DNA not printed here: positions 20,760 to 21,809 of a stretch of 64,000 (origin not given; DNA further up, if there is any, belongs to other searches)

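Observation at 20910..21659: PhyH-like Fe(II)/2-oxoglutarate oxygenase embedded between hpnG and hpnN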

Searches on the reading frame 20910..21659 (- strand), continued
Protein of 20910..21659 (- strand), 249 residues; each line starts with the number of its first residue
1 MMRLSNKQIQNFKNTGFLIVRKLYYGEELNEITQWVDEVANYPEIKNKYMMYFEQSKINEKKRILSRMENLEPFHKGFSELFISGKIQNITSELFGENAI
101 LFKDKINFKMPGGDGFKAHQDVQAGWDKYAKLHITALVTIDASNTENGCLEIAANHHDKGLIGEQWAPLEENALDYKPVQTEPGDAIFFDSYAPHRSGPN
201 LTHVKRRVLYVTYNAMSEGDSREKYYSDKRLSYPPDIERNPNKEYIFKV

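Call 53: search_protein_families(library=pfam, proteins=[L052:15768-17006:-, L049:16212-18149:-, L011:15319-16797:-, L015:16476-17129:+, L031:10543-11295:+, L053:19886-20668:-, L047:362-2137:+, L033:5565-6860:+, L053:2322-4493:+, L006:14054-14938:+], max_evalue=0.0001)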
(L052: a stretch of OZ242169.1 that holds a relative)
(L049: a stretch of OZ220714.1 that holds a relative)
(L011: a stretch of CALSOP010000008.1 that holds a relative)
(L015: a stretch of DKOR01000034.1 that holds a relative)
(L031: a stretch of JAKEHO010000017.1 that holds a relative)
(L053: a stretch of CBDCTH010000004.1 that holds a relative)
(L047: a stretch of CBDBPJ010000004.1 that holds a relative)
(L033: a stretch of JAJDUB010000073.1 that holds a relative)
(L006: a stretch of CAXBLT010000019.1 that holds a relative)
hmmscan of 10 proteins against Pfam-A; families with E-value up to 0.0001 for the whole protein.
L052:15768-17006:- (412 aa): 4 families
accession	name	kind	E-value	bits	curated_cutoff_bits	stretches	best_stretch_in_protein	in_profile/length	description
PF00561.26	Abhydrolase_1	-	1.1e-24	87.9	25.8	1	126-394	2-244/245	alpha/beta hydrolase fold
PF09712.15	PHA_synth_III_E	-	5.9e-09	36.1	25.7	1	24-70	228-274/311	Poly(R)-hydroxyalkanoic acid synthase subunit (PHA_synth_III_E)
PF07167.19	PhaC_N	-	2.9e-06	27.5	23.7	1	104-150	125-171/173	Poly-beta-hydroxybutyrate polymerase (PhaC) N-terminus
PF12146.15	Hydrolase_4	-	5.9e-05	22.9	27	0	343-380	186-223/239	Serine aminopeptidase, S33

L049:16212-18149:- (645 aa): 3 families
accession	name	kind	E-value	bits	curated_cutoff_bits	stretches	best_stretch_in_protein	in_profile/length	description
PF00501.34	AMP-binding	-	1.1e-89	301.4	29.9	1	82-466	2-377/384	AMP-binding enzyme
PF13193.12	AMP-binding_C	-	3.2e-25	89.3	24.5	1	528-606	1-76/76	AMP-binding enzyme C-terminal domain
PF16177.11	ACAS_N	-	1.2e-22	79.9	27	1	24-80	1-55/55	Acetyl-coenzyme A synthetase N-terminus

L011:15319-16797:- (492 aa): 1 family
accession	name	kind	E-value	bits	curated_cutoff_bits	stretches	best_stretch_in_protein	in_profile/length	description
PF03600.22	CitMHS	-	7.6e-35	121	31.9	1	71-433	12-336/336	Citrate transporter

L015:16476-17129:+ (217 aa): 2 families
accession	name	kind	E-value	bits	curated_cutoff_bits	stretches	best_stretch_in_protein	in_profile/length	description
PF02630.20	SCO1-SenC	-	6.8e-39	133.3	22.8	1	57-188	3-133/134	SCO1/SenC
PF00578.27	AhpC-TSA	-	3.8e-07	30.5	26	1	54-127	4-75/124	AhpC/TSA family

L031:10543-11295:+ (250 aa): 2 families
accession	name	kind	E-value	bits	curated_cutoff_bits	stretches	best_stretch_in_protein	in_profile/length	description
PF12804.13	NTP_transf_3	-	7.3e-17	62.4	27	1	3-122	1-110/160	MobA-like NTP transferase domain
PF00483.29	NTP_transferase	-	2.9e-05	24.2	21.2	1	2-117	1-119/245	Nucleotidyl transferase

L053:19886-20668:- (260 aa): 1 family
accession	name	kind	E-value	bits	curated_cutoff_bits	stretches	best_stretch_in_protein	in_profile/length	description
PF04551.19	GcpE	-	8.4e-68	229.3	32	1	1-252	125-342/343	GcpE protein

L047:362-2137:+ (591 aa): 1 family
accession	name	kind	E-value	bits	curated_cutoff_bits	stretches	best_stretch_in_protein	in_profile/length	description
PF02538.19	Hydantoinase_B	-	1.5e-116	390.4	26.8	1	13-544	3-519/519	Hydantoinase B/oxoprolinase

L033:5565-6860:+ (431 aa): 2 families
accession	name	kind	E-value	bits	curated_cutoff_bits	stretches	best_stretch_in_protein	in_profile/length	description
PF01979.26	Amidohydro_1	-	5.1e-35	121.8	25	1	88-428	1-345/345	Amidohydrolase family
PF07969.17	Amidohydro_3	-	2.4e-20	73.9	29.7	1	219-428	260-471/472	Amidohydrolase family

L053:2322-4493:+ (723 aa): 3 families
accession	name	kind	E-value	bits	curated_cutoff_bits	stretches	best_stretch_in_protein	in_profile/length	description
PF00593.30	TonB_dep_Rec_b-barrel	-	3.6e-28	100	27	1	267-685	20-435/436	TonB dependent receptor-like, beta-barrel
PF07715.20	Plug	-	1.2e-14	55.1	23.9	1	41-149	2-106/107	TonB-dependent Receptor Plug Domain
PF13505.12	OMP_b-brl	-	3.2e-05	24.6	28.7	0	408-547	43-155/175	Outer membrane protein beta-barrel domain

L006:14054-14938:+ (294 aa): 1 family
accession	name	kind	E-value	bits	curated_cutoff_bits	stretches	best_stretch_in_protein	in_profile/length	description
PF02666.20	PS_Dcarbxylase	-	6.5e-59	199.4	22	1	73-290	1-197/198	Phosphatidylserine decarboxylase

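Call 55: find_homologous_proteins(query=L031:11332-12942:+, max_evalue=1e-30)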
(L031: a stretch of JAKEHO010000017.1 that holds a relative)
Query L031:11332-12942:+ (537 aa): 8000 proteins with E <= 1e-30 among 8000 candidates; the best 120 are listed.
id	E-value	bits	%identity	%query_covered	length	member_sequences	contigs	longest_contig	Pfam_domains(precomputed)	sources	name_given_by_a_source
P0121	0.0e+0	1217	100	100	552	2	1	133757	PF00483.30,PF13714.13,PF12804.14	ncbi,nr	ncbi:MAG: phosphoenolpyruvate mutase [Gammaproteobacteria bacterium]|nr:phosphoenolpyruvate mutase [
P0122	0.0e+0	1011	83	100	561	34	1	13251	PF00483.30,PF13714.13,PF12804.14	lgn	-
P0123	9.3e-266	901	74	100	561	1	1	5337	PF13714.13,PF12804.14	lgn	-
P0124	1.1e-263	894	74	100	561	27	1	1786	PF13714.13,PF12804.14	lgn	-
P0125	3.7e-263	892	72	100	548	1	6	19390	PF00483.30,PF13714.13,PF12804.14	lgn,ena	-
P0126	1.5e-261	887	73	100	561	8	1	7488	PF13714.13,PF12804.14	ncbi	-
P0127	4.1e-261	885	73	99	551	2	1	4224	PF00483.30,PF13714.13,PF12804.14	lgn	-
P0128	1.6e-260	883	71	100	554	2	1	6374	PF13714.13,PF12804.14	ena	-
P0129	3.2e-260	882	73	99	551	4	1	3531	PF00483.30,PF13714.13,PF12804.14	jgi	-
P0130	5.3e-260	882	73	99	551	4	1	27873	PF13714.13,PF12804.14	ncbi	-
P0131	1.2e-259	880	72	100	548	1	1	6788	PF00483.30,PF13714.13,PF12804.14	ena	-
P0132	3.1e-259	879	73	99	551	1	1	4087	PF13714.13,PF12804.14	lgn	-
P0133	2.0e-258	876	72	100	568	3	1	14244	PF00483.30,PF13714.13,PF12804.14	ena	-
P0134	3.4e-258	876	72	99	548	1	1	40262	PF00483.30,PF13714.13,PF12804.14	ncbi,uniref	ncbi:phosphoenolpyruvate mutase [Tolypothrix sp. VBCCA 56010]|uniref:phosphoenolpyruvate mutase n=1 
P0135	6.1e-258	875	72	99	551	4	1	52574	PF00483.30,PF13714.13,PF12804.14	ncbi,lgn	-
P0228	2.4e-240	817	70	97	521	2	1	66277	PF13714.13,PF12804.14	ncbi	-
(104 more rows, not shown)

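Call 61: find_homologous_proteins(query=L064:8826-9569:+, max_evalue=1e-40)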
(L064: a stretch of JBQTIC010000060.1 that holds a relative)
Query L064:8826-9569:+ (248 aa): 3872 proteins with E <= 1e-40 among 4238 candidates; the best 120 are listed.
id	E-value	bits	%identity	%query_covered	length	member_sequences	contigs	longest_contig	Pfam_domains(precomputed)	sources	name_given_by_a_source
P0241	2.8e-171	586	100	100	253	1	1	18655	PF05721.20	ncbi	ncbi:MAG: phytanoyl-CoA dioxygenase family protein [Chromatiales bacterium]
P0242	9.0e-141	486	81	100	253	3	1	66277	PF05721.20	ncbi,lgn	-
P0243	1.5e-138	479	80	100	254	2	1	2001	PF05721.20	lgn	-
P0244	4.9e-137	474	78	100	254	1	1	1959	PF05721.20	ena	-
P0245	4.6e-135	467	77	100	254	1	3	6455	PF05721.20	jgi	jgi:hypothetical protein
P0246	4.9e-134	464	77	100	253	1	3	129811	PF05721.20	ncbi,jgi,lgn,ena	-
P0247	5.2e-134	464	77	100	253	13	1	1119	PF05721.20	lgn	-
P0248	4.8e-132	457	76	100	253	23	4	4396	PF05721.20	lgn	-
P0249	7.4e-131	453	76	100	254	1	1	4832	PF05721.20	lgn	-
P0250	7.5e-131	453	75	100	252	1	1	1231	PF05721.20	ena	-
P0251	1.3e-129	449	75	100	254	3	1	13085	PF05721.20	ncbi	-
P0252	1.6e-129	449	74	100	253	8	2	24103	PF05721.20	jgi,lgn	jgi:hypothetical protein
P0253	1.8e-124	432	73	100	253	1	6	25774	PF05721.20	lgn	-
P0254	6.9e-124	431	70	100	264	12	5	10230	PF05721.20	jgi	jgi:hypothetical protein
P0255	3.7e-122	425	69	100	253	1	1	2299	PF05721.20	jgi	jgi:2-aminoethylphosphonate dioxygenase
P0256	1.7e-120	419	73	100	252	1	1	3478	PF05721.20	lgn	-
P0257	8.1e-120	417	72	100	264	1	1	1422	PF05721.20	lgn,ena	-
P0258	4.6e-119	415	69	100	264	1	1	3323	PF05721.20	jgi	jgi:hypothetical protein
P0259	5.1e-119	415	70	100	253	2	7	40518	PF05721.20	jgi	jgi:hypothetical protein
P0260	7.8e-119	414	53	68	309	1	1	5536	PF05721.20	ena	-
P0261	3.6e-118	412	69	100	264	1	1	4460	PF05721.20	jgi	jgi:hypothetical protein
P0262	4.2e-118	412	71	100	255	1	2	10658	PF05721.20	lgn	-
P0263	1.0e-116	407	72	93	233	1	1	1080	PF05721.20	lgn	-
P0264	2.9e-116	405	67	100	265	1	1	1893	PF05721.20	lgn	-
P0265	2.8e-115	402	68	100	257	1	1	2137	PF05721.20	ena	-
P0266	3.6e-115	402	68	100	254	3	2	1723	PF05721.20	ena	-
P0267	7.6e-115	401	67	100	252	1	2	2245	PF05721.20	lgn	-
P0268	2.0e-114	400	68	100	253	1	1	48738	PF05721.20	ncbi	ncbi:MAG: phytanoyl-CoA dioxygenase family protein [Gammaproteobacteria bacterium]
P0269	4.3e-114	398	68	100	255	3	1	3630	PF05721.20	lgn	-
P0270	3.1e-112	392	65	100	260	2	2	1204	PF05721.20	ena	-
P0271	5.3e-112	392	64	100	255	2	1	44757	PF05721.20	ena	-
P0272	1.8e-110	387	65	100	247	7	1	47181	PF05721.20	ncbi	-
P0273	3.4e-110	386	63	100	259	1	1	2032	PF05721.20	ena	-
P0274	4.0e-110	385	63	100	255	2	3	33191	PF05721.20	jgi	jgi:hypothetical protein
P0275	2.6e-109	383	65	100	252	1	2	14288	PF05721.20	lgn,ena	-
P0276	2.8e-109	383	65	100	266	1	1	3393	PF05721.20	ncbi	ncbi:MAG: phytanoyl-CoA dioxygenase family protein [Burkholderiales bacterium]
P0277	9.0e-109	381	64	100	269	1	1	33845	PF05721.20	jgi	-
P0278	1.6e-108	380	63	100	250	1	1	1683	PF05721.20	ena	-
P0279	1.9e-108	380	63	100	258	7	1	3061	PF05721.20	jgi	jgi:ectoine hydroxylase-related dioxygenase (phytanoyl-CoA dioxygenase family)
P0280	4.0e-108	379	63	100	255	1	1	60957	PF05721.20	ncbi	-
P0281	6.5e-108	378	62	100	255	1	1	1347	PF05721.20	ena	-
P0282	7.5e-108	378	63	100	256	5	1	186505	PF05721.20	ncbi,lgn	-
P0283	8.6e-108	378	63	100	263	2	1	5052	PF05721.20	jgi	-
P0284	8.8e-108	378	62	100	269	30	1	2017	PF05721.20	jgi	jgi:hypothetical protein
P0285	2.3e-107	376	64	100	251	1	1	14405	PF05721.20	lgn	-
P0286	2.6e-107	376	63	100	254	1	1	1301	PF05721.20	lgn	-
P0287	3.2e-107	376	63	100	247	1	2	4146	PF05721.20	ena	-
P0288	4.1e-107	376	65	100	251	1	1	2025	PF05721.20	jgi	jgi:hypothetical protein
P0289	4.1e-107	376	61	100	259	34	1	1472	PF05721.20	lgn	-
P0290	4.8e-107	375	63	100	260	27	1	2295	PF05721.20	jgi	jgi:ectoine hydroxylase-related dioxygenase (phytanoyl-CoA dioxygenase family)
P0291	5.2e-107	375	63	100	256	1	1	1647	PF05721.20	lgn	-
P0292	5.8e-107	375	63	100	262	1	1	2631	PF05721.20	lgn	-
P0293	6.2e-107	375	64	100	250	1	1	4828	PF05721.20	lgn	-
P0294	6.8e-107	375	64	100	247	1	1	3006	PF05721.20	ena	-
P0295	8.3e-107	375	63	100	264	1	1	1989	PF05721.20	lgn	-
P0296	1.0e-106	374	62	100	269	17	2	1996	PF05721.20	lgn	-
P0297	1.0e-106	374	64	100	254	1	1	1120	PF05721.20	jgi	jgi:ectoine hydroxylase-related dioxygenase (phytanoyl-CoA dioxygenase family)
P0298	1.2e-106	374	65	100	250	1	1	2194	PF05721.20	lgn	-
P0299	1.3e-106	374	61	100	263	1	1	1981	PF05721.20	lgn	-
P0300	1.4e-106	374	64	100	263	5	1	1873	PF05721.20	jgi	jgi:hypothetical protein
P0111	1.5e-106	374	65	100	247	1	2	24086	PF05721.20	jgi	jgi:ectoine hydroxylase-related dioxygenase (phytanoyl-CoA dioxygenase family)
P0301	2.3e-106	373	63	100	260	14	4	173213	PF05721.20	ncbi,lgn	-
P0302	3.2e-106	373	61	100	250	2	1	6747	PF05721.20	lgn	-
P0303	3.4e-106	373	61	100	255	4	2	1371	PF05721.20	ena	-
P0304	3.7e-106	372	64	100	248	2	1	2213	PF05721.20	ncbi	-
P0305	3.8e-106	372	63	100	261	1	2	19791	PF05721.20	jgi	jgi:ectoine hydroxylase-related dioxygenase (phytanoyl-CoA dioxygenase family)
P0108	3.9e-106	372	64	100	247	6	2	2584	PF05721.20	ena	-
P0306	4.0e-106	372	62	100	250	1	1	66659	PF05721.20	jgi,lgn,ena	-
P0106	5.6e-106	372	63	100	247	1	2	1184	PF05721.20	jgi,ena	-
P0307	6.8e-106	372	63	100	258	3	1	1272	PF05721.20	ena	-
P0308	8.0e-106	371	63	100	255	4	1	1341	PF05721.20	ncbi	-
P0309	9.0e-106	371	63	100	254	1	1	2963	PF05721.20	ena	-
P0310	1.1e-105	371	61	100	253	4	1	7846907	PF05721.20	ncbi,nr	ncbi:phytanoyl-CoA dioxygenase [Nostocales cyanobacterium HT-58-2]|nr:phytanoyl-CoA dioxygenase [Nos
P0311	1.1e-105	371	61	100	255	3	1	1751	PF05721.20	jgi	jgi:hypothetical protein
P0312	1.2e-105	371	61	100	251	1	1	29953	PF05721.20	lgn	-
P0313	1.4e-105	371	63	100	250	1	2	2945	PF05721.20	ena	-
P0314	1.7e-105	370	63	100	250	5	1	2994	PF05721.20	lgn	-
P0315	2.0e-105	370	62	100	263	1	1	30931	PF05721.20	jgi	jgi:hypothetical protein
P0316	2.2e-105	370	61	98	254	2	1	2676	PF05721.20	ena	-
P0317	2.2e-105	370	64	100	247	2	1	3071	PF05721.20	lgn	-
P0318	2.2e-105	370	63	100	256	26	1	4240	PF05721.20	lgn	-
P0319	2.3e-105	370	63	100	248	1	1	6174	PF05721.20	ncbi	ncbi:MAG: phytanoyl-CoA dioxygenase family protein [Candidatus Eremiobacterota bacterium]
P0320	2.9e-105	369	61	100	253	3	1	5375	PF05721.20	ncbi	-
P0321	3.4e-105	369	63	100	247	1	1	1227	PF05721.20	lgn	-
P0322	3.5e-105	369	63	100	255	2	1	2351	PF05721.20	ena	-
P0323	4.2e-105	369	61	100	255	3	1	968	PF05721.20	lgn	-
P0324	4.5e-105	369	64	100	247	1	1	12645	PF05721.20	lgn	-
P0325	4.6e-105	369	61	100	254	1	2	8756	PF05721.20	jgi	jgi:ectoine hydroxylase-related dioxygenase (phytanoyl-CoA dioxygenase family)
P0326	4.6e-105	369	61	100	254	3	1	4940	PF05721.20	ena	-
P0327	5.0e-105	369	63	100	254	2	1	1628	PF05721.20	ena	-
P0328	5.9e-105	368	60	100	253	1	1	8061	PF05721.20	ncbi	-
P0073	7.0e-105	368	62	100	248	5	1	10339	PF05721.20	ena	-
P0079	7.2e-105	368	63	100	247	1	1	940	PF05721.20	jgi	jgi:2-aminoethylphosphonate dioxygenase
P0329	9.4e-105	368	60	100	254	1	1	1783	PF05721.20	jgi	-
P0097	9.6e-105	368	65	100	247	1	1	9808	PF05721.20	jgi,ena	-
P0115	1.1e-104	368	62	100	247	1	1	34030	PF05721.20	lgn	-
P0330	1.2e-104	367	62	100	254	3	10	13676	PF05721.20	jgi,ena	jgi:ectoine hydroxylase-related dioxygenase (phytanoyl-CoA dioxygenase family)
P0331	1.3e-104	367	64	100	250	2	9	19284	PF05721.20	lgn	-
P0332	1.3e-104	367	64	100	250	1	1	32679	PF05721.20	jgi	jgi:2-aminoethylphosphonate dioxygenase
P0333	1.6e-104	367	63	100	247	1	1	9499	PF05721.20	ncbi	-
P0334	1.7e-104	367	60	100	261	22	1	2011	PF05721.20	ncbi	-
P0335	1.9e-104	367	62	100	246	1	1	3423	PF05721.20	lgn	-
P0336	2.0e-104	367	62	100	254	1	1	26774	PF05721.20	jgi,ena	-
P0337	2.0e-104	367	62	100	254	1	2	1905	PF05721.20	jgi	-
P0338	2.1e-104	367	62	100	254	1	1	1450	PF05721.20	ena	-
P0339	2.1e-104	367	62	100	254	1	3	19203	PF05721.20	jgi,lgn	-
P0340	2.2e-104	367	61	100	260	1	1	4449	PF05721.20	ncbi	-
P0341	2.2e-104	367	63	100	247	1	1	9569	PF05721.20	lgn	-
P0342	2.4e-104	366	63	100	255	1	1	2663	PF05721.20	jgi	jgi:hypothetical protein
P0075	2.6e-104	366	61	100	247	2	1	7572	PF05721.20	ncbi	-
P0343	3.1e-104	366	63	100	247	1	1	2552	PF05721.20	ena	-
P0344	3.6e-104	366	60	100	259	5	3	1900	PF05721.20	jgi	jgi:hypothetical protein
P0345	4.0e-104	366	61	100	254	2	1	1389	PF05721.20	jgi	jgi:ectoine hydroxylase-related dioxygenase (phytanoyl-CoA dioxygenase family)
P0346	4.0e-104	366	61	100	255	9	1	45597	PF05721.20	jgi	jgi:ectoine hydroxylase-related dioxygenase (phytanoyl-CoA dioxygenase family)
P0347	4.1e-104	366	61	100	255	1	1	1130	PF05721.20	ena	-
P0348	4.2e-104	366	62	100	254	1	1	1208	PF05721.20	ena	-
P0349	4.4e-104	366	63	100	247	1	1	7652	PF05721.20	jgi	jgi:hypothetical protein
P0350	4.4e-104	366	60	100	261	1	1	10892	PF05721.20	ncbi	ncbi:MAG: phytanoyl-CoA dioxygenase family protein [Kiloniellales bacterium]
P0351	4.7e-104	366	60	100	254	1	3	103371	PF05721.20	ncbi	-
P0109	4.8e-104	365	61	100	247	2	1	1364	PF05721.20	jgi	-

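Call 62: find_encoding_contigs(protein=P0310, flank=10000, max_places=1)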
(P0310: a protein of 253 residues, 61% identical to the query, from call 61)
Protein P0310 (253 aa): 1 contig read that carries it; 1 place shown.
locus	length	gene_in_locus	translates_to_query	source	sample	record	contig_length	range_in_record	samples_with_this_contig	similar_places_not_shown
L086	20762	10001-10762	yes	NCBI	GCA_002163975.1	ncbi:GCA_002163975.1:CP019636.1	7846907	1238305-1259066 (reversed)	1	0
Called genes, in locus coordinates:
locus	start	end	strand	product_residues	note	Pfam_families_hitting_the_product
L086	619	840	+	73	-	-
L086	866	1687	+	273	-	PF00494:SQS_PSY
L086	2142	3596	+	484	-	PF02310:B12-binding (weak), PF04055:Radical_SAM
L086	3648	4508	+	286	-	-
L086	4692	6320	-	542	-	PF00664:ABC_membrane, PF00005:ABC_tran, PF02463:SMC_N (faint)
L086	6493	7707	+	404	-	PF13506:Glyco_transf_21, PF00535:Glycos_transf_2 (weak), PF13641:Glyco_tranf_2_3, PF13632:Glyco_trans_2_3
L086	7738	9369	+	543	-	PF02310:B12-binding, PF04055:Radical_SAM, PF13282:DUF4070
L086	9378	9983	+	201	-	PF01066:CDP-OH_P_transf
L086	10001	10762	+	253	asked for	PF05721:PhyH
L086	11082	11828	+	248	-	PF00483:NTP_transferase (weak), PF12804:NTP_transf_3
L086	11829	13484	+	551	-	PF13714:PEP_mutase, PF00483:NTP_transferase (faint), PF12804:NTP_transf_3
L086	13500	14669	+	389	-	PF02776:TPP_enzyme_N, PF02775:TPP_enzyme_C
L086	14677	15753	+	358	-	PF00266:Aminotran_5, PF00155:Aminotran_1_2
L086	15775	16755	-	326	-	PF00355:Rieske, PF19298:KshA_C (weak), PF19112:VanA_C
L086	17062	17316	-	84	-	-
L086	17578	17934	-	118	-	PF13506:Glyco_transf_21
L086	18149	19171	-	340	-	PF04055:Radical_SAM, PF11946:DUF3463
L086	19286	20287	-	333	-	PF01073:3Beta_HSD, PF01370:Epimerase, PF02719:Polysacc_synt_2 (weak), PF04321:RmlD_sub_bind (weak), PF05368:NmrA, PF13460:NAD_binding_10, PF16363:GDP_Man_Dehyd, PF07993:NAD_binding_4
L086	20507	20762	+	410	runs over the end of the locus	PF12323:HTH_OrfB_IS605, PF01385:OrfB_IS605, PF07282:Cas12f1-like_TNB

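Call 63: find_encoding_contigs(protein=P0242, flank=10000, max_places=1)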
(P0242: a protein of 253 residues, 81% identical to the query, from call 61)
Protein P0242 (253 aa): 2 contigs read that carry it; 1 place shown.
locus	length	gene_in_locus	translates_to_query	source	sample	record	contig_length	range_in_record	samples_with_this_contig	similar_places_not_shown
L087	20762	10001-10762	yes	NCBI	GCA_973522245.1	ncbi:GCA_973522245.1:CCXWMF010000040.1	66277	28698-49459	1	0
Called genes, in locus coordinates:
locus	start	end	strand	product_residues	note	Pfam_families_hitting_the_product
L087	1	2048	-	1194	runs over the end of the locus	PF00580:UvrD-helicase, PF13245:AAA_19, PF13604:AAA_30 (faint), PF13361:UvrD_C, PF13538:UvrD_C_2 (faint)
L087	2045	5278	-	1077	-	PF04257:RecC_N, PF27451:RecC_4th, PF17946:RecC_C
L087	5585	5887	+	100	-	-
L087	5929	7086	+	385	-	PF00494:SQS_PSY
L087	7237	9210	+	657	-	PF00432:Prenyltrans (faint), PF13249:SQHop_cyclase_N, PF13243:SQHop_cyclase_C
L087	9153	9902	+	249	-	PF01048:PNP_UDP_1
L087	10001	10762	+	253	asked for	PF05721:PhyH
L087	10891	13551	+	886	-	PF03176:MMPL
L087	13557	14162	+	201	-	PF01066:CDP-OH_P_transf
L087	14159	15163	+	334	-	PF01073:3Beta_HSD, PF01370:Epimerase, PF02719:Polysacc_synt_2, PF04321:RmlD_sub_bind, PF05368:NmrA, PF13460:NAD_binding_10, PF16363:GDP_Man_Dehyd, PF07993:NAD_binding_4, +1 more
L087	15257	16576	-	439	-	PF00266:Aminotran_5, PF22580:KYNU_C (weak)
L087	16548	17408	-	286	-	PF03301:Trp_dioxygenase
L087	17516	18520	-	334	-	PF03706:LPG_synthase_TM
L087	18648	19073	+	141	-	PF04828:GFA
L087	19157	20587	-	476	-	PF01882:DUF58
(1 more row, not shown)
